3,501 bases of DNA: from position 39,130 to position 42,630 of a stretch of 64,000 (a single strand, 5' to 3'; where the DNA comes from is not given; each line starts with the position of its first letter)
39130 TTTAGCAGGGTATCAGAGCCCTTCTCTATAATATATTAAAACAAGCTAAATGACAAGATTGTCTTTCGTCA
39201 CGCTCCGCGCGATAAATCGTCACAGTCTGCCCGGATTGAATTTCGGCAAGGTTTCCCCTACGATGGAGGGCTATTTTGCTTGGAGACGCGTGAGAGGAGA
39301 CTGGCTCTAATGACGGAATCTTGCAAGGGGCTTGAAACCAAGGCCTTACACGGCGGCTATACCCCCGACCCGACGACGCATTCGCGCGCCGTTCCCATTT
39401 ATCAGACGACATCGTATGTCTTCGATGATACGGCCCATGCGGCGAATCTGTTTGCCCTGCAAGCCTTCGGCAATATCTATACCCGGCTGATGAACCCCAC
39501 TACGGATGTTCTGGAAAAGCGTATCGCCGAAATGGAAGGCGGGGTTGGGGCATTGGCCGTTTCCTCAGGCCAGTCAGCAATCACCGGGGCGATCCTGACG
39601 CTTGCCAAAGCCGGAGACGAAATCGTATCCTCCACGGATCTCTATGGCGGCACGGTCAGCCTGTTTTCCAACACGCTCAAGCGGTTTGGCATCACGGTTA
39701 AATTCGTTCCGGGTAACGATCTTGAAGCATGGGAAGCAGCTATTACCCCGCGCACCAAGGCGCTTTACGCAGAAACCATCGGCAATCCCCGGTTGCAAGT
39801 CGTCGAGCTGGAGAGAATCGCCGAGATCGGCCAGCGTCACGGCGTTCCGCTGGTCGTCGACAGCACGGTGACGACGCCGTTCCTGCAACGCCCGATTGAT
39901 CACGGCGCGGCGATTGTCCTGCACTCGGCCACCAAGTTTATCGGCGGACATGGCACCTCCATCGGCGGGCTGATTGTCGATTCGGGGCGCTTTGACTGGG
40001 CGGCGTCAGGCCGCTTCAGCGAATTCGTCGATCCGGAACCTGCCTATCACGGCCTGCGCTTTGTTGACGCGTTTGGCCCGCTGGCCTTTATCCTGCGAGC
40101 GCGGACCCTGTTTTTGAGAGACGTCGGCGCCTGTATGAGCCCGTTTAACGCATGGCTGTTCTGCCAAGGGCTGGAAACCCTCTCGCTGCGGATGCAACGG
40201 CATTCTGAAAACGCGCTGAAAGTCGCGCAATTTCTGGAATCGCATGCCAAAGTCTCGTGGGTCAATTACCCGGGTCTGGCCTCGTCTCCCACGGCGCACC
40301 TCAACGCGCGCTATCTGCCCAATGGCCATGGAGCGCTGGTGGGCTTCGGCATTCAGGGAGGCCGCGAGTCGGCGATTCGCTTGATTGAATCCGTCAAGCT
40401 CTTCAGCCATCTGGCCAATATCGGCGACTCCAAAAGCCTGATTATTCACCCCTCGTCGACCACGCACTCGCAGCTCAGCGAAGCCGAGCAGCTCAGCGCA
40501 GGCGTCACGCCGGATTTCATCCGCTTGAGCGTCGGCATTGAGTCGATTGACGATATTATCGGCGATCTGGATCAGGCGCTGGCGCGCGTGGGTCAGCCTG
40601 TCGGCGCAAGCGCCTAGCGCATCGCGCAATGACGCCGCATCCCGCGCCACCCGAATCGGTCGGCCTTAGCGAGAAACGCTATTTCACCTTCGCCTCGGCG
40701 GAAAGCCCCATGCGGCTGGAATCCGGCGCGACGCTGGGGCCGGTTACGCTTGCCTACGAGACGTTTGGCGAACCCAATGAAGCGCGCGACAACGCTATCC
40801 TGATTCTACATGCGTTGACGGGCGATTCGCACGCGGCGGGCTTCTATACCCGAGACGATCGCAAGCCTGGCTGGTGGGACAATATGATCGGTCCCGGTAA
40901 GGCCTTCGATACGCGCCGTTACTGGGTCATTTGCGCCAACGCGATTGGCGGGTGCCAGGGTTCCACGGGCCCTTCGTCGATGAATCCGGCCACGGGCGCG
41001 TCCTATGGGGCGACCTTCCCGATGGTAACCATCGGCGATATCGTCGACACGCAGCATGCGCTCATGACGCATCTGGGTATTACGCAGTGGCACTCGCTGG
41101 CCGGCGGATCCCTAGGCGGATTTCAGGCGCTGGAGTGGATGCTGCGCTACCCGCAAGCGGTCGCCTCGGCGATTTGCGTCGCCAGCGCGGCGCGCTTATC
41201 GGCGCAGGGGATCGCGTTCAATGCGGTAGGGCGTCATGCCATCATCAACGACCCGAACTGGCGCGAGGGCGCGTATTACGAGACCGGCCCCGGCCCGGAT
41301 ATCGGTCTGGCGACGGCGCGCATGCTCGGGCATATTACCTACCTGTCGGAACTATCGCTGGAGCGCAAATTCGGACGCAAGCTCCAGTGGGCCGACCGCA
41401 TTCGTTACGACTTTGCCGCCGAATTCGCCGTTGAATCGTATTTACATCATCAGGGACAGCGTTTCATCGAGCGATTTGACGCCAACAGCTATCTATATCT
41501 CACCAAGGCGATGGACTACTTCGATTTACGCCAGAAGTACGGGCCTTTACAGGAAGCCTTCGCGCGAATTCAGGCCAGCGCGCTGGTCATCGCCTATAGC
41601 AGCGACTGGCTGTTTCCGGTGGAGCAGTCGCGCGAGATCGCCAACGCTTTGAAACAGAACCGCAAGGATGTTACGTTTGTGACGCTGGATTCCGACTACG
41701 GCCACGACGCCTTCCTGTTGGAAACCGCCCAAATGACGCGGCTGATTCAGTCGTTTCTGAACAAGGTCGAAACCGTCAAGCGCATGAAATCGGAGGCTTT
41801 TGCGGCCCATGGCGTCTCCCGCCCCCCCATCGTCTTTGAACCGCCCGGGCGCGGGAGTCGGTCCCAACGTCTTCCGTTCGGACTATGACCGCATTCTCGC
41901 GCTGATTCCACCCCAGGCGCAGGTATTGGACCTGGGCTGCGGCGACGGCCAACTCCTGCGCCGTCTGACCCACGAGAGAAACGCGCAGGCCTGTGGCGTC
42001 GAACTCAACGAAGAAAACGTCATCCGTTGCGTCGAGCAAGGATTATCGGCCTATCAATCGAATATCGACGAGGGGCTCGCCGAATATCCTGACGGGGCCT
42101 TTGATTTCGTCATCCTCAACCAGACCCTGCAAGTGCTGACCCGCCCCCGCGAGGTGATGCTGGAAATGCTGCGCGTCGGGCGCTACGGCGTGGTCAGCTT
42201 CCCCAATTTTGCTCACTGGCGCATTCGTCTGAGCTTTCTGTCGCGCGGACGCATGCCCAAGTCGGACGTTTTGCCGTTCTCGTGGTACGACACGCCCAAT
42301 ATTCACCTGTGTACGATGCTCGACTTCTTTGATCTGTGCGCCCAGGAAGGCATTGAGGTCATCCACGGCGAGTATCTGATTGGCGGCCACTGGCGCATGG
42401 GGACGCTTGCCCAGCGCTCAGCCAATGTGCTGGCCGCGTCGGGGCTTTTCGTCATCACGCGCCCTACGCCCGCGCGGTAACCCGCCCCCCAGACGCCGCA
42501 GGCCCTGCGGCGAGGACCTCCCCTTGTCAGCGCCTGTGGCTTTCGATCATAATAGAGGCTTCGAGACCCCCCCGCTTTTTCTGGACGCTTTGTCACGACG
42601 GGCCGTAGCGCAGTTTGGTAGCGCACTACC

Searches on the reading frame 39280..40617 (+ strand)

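Call 27: search_protein_families(library=pfam, proteins=[window:39280-40617:+], max_evalue=0.001)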
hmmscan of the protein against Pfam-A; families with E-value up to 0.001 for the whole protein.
window:39280-40617:+ (445 aa): 4 families
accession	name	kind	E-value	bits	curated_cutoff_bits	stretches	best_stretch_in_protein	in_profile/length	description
PF01053.26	Cys_Met_Meta_PP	-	6.3e-138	459.9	27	1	19-434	1-380/381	Cys/Met metabolism PLP-dependent enzyme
PF00155.27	Aminotran_1_2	-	5.7e-09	36.1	19.7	1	53-195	24-186/361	Aminotransferase class I and II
PF01041.23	DegT_DnrJ_EryC1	-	1.5e-07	31.4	19.8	1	72-195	23-146/360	DegT/DnrJ/EryC1/StrS aminotransferase family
PF00266.25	Aminotran_5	-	0.00034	20.2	21.5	1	96-228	69-210/371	Aminotransferase class-V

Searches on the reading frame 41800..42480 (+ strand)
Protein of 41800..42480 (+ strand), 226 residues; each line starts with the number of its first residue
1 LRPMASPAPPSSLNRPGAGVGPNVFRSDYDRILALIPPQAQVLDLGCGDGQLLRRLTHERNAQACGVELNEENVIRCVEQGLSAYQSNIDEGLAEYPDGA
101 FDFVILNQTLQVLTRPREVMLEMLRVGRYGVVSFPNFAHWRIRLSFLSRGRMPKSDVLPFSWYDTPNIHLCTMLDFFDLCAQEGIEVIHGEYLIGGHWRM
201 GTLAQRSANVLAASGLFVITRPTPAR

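Call 27: search_protein_families(library=pfam, proteins=[window:41800-42480:+], max_evalue=0.001)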
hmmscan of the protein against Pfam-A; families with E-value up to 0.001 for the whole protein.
window:41800-42480:+ (226 aa): 6 families
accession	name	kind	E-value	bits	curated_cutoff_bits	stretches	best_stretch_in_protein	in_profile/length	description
PF07021.18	MetW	-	2.5e-66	223.4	21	1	26-219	1-193/193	Methionine biosynthesis protein MetW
PF08241.18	Methyltransf_11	-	6e-12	46.5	21.2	1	43-128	1-88/95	Methyltransferase domain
PF13847.12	Methyltransf_31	-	8.8e-11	42.1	27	1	40-130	5-104/145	Methyltransferase domain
PF13649.12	Methyltransf_25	-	1.1e-09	39.3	27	1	42-126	1-92/97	Methyltransferase domain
PF13489.12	Methyltransf_23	-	2.9e-09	37.3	27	1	26-124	10-105/164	Methyltransferase domain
PF08242.18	Methyltransf_12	-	3.5e-07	31.3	30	1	43-124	1-89/98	Methyltransferase domain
